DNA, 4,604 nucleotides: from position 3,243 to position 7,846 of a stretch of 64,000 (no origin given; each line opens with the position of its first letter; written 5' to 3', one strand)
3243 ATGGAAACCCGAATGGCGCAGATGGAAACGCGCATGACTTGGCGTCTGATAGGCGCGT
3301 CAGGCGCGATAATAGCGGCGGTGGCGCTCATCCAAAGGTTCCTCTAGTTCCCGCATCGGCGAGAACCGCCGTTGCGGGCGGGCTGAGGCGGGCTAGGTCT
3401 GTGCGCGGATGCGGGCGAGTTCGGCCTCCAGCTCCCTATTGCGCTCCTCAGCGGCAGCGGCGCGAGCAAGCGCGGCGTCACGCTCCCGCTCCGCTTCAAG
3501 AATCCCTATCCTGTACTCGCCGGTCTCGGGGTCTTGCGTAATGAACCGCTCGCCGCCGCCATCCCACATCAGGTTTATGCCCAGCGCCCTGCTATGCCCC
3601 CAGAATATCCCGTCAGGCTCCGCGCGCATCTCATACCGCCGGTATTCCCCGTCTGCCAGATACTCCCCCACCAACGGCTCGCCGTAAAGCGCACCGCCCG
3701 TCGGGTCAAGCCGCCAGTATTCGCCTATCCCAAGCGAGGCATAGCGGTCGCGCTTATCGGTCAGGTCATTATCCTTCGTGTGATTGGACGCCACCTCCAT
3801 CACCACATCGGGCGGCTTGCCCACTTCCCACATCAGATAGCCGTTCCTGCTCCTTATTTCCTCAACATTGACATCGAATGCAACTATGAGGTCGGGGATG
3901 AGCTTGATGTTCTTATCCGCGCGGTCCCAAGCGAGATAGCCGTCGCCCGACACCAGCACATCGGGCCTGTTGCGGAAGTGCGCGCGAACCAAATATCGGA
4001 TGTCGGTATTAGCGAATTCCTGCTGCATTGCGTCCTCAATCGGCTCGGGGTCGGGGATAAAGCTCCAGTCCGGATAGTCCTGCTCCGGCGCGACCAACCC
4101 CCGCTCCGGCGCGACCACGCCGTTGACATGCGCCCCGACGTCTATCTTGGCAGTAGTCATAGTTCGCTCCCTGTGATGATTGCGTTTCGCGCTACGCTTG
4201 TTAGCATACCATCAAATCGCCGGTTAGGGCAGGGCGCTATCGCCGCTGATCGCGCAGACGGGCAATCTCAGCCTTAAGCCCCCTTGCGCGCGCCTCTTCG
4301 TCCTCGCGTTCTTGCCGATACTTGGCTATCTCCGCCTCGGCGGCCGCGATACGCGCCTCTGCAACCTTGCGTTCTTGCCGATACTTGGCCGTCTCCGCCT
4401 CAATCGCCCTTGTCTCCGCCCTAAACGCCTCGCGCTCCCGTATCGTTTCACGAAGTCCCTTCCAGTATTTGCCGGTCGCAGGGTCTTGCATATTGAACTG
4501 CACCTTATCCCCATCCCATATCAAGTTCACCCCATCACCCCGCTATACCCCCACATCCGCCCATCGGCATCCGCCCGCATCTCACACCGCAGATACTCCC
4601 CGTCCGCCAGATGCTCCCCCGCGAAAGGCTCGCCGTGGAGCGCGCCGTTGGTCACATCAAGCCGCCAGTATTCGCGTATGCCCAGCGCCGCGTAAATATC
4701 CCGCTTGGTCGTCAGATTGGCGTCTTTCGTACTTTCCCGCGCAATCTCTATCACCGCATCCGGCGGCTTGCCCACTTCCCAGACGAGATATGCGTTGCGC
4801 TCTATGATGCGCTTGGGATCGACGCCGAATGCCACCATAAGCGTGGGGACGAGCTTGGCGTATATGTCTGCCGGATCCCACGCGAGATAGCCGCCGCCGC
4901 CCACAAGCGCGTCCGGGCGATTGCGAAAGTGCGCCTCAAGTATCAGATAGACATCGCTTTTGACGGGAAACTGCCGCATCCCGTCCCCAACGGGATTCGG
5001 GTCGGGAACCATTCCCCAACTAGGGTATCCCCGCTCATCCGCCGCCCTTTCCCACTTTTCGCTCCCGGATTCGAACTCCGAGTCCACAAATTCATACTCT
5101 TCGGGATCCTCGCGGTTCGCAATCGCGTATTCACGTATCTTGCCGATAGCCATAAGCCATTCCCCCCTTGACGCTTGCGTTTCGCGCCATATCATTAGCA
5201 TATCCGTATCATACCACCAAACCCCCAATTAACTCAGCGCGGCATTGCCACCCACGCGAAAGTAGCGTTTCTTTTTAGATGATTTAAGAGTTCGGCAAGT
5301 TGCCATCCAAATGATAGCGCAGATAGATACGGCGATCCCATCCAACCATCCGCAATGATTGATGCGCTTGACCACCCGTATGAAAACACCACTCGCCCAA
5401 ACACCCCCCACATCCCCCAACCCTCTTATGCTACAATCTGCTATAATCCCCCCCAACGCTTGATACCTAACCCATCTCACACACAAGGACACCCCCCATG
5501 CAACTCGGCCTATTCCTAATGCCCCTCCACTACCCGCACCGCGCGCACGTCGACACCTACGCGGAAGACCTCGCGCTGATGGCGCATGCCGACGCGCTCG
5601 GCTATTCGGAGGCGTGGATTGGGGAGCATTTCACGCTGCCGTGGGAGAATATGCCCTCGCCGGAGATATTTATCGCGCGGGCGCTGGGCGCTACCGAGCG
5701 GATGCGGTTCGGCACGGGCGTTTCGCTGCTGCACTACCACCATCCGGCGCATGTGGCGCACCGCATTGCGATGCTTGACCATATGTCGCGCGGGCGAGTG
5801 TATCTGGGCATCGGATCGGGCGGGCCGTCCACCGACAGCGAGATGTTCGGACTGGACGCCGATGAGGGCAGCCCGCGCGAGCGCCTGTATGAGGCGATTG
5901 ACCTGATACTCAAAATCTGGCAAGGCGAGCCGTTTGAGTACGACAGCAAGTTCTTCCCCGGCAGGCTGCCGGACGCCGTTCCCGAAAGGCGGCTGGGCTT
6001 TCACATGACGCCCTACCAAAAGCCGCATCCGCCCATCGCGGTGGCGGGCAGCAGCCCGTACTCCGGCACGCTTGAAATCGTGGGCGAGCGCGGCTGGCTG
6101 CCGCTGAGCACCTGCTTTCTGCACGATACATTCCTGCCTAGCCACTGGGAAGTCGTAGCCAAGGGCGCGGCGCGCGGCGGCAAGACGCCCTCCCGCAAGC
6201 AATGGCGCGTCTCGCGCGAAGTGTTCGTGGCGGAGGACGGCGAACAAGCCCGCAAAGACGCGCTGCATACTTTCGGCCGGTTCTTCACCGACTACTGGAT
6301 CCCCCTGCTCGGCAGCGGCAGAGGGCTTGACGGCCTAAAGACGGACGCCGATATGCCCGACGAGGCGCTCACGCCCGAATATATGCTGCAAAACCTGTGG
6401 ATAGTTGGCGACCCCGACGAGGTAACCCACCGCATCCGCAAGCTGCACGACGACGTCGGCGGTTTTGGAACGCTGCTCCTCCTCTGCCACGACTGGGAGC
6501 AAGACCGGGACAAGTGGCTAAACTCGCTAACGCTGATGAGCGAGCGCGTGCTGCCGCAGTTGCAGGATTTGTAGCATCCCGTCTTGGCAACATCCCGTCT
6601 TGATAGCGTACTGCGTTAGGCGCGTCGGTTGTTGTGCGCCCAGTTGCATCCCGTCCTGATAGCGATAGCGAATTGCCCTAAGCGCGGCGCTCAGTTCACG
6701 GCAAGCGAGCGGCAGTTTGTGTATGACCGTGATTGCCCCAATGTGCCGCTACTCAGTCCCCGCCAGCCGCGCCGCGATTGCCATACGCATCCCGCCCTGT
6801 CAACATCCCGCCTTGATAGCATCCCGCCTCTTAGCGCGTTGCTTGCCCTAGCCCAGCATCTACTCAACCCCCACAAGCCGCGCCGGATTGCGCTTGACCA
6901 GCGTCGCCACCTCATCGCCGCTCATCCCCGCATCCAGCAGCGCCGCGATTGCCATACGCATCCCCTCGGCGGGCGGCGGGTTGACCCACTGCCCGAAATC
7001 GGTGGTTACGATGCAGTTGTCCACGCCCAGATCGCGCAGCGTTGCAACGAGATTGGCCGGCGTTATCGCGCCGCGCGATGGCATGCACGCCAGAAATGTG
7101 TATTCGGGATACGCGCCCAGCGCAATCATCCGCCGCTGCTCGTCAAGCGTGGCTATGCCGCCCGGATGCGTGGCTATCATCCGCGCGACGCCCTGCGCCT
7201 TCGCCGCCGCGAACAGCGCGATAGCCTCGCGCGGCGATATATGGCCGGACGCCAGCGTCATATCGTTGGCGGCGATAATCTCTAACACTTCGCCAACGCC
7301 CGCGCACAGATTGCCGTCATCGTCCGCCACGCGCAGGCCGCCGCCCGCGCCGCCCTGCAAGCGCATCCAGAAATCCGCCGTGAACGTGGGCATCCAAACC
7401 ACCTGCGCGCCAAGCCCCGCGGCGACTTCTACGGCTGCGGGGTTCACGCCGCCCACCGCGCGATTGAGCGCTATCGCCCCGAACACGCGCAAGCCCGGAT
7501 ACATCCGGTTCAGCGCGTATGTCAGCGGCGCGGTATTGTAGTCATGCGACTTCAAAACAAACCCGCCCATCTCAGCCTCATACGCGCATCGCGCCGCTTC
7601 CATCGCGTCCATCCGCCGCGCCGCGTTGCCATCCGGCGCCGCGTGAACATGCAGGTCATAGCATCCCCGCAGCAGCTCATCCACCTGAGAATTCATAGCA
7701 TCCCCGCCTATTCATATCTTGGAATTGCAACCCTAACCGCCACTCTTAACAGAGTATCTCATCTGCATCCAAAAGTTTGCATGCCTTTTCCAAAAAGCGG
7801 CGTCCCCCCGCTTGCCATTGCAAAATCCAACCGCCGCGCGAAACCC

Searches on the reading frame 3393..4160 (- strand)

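Call 8: search_protein_families(library=pfam, proteins=[window:3393-4160:-], max_evalue=10)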
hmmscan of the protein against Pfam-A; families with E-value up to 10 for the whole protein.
window:3393-4160:- (255 aa): 2 families
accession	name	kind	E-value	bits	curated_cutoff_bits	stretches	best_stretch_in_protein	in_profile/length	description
PF05685.18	Uma2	-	6.4e-13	49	27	1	57-159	42-137/172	Putative restriction endonuclease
PF09544.15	DUF2381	-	0.12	12.1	29.2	1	215-254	116-155/288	Protein of unknown function (DUF2381)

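Call 42: search_protein_families(library=phrogs, proteins=[window:3393-4160:-], max_evalue=0.1)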
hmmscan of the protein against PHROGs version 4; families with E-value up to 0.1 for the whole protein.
window:3393-4160:- (255 aa): 3 families
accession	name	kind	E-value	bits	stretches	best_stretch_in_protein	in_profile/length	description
phrog_16228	-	unknown function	7.7e-08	33.1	1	82-154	74-138/187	-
phrog_1389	-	unknown function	0.028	15.4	1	219-254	73-108/122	-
phrog_3956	-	unknown function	0.092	12.8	0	217-251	290-324/585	-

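Call 43: search_protein_families(library=padloc, proteins=[window:3393-4160:-], max_evalue=0.1)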
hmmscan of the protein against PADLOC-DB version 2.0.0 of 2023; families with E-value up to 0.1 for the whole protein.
window:3393-4160:- (255 aa): 4 families
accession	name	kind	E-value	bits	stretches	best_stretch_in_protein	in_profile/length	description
PDLC04833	PDC-S03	-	1.7e-13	48.5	1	62-155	80-163/207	-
PDLC04832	PDC-S03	-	1.2e-08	32.9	1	76-154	73-143/188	-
PDLC04835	PDC-S03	-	3.1e-06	24.9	1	86-154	80-147/207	-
PDLC04834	PDC-S03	-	6e-06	24.1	1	82-169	77-156/184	-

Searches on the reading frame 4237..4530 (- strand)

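Call 8: search_protein_families(library=pfam, proteins=[window:4237-4530:-], max_evalue=10)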
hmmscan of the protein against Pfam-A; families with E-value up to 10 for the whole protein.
window:4237-4530:- (97 aa): 16 families
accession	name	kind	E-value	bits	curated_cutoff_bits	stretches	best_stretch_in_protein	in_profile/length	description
PF08614.16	ATG16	-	0.0019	18.8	33.7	1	24-94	88-158/200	Autophagy protein 16 (ATG16)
PF17675.6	APG6_N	-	0.012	16.5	45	1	24-90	33-98/132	Apg6 coiled-coil region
PF20492.3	ERM_helical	-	0.017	15.6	40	1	31-95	55-119/120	Ezrin/radixin/moesin, alpha-helical domain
PF05010.19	TACC_C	-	0.025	14.7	29.9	1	38-82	121-165/201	Transforming acidic coiled-coil-containing protein (TACC), C-terminal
PF13851.11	GAS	-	0.04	13.7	32.3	1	24-95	57-128/200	Growth-arrest specific micro-tubule binding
PF14235.11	DUF4337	-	0.049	14.2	27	1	36-93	58-111/161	Domain of unknown function (DUF4337)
PF25764.1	KIF21A_4th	-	0.059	13.5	33.1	1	27-96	71-151/183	KIF21A-like domain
PF06785.16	UPF0242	-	0.12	12.8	33.5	1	26-88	92-154/194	Uncharacterised protein family (UPF0242) N-terminus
PF13166.12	AAA_13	-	0.16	11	36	1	24-91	401-469/713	AAA domain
PF14362.11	DUF4407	-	0.2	11.3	31.3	1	33-92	190-249/297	Domain of unknown function (DUF4407)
PF04977.20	DivIC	-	0.29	11.4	28.9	0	58-86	23-51/80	Septum formation initiator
PF14661.11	HAUS6_N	-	1.8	8.6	26.4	1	30-88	160-218/233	HAUS augmin-like complex subunit 6 N-terminus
PF13148.11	DUF3987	-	2.3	7.8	27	1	37-82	65-110/364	Protein of unknown function (DUF3987)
PF06005.17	ZapB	-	2.9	8.9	31.5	1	58-94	10-46/71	Cell division protein ZapB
PF13600.11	DUF4140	-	3.6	8.5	27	1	30-68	57-95/98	N-terminal domain of unknown function (DUF4140)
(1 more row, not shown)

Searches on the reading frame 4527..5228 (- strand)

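Call 8: search_protein_families(library=pfam, proteins=[window:4527-5228:-], max_evalue=10)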
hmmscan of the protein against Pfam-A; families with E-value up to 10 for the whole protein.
window:4527-5228:- (233 aa): 1 family
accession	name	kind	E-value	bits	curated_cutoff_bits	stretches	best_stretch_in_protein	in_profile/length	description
PF05685.18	Uma2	-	6.9e-11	42.4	27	1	124-198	68-137/172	Putative restriction endonuclease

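Call 42: search_protein_families(library=phrogs, proteins=[window:4527-5228:-], max_evalue=0.1)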
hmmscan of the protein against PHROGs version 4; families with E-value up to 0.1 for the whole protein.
window:4527-5228:- (233 aa): 1 family
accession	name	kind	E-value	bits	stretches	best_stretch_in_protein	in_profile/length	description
phrog_16228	-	unknown function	7.1e-06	26.7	1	155-191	100-136/187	-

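Call 43: search_protein_families(library=padloc, proteins=[window:4527-5228:-], max_evalue=0.1)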
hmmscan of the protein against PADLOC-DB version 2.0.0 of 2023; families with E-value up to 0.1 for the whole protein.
window:4527-5228:- (233 aa): 4 families
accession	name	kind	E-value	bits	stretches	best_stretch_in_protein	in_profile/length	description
PDLC04833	PDC-S03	-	1.3e-07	29.3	1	151-193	120-162/207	-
PDLC04832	PDC-S03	-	4.2e-07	27.9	1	156-193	106-143/188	-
PDLC04834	PDC-S03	-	0.0003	18.6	1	155-194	103-142/184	-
PDLC04835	PDC-S03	-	0.0036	14.9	1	152-193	107-147/207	-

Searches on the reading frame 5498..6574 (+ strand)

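Call 77: search_protein_families(library=pfam, proteins=[window:5498-6574:+], max_evalue=0.001)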
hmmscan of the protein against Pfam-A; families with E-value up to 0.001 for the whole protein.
window:5498-6574:+ (358 aa): 1 family
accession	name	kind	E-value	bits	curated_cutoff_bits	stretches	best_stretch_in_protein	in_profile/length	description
PF00296.26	Bac_luciferase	-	1.9e-50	172.4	27.9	1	1-318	1-309/314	Luciferase-like monooxygenase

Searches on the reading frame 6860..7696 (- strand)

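Call 77: search_protein_families(library=pfam, proteins=[window:6860-7696:-], max_evalue=0.001)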
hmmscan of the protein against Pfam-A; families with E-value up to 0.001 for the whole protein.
window:6860-7696:- (278 aa): 1 family
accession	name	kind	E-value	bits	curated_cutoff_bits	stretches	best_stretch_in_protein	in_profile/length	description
PF19799.5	DUF6282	-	7.5e-59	199.2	26.8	1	11-198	1-196/196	Family of unknown function (DUF6282)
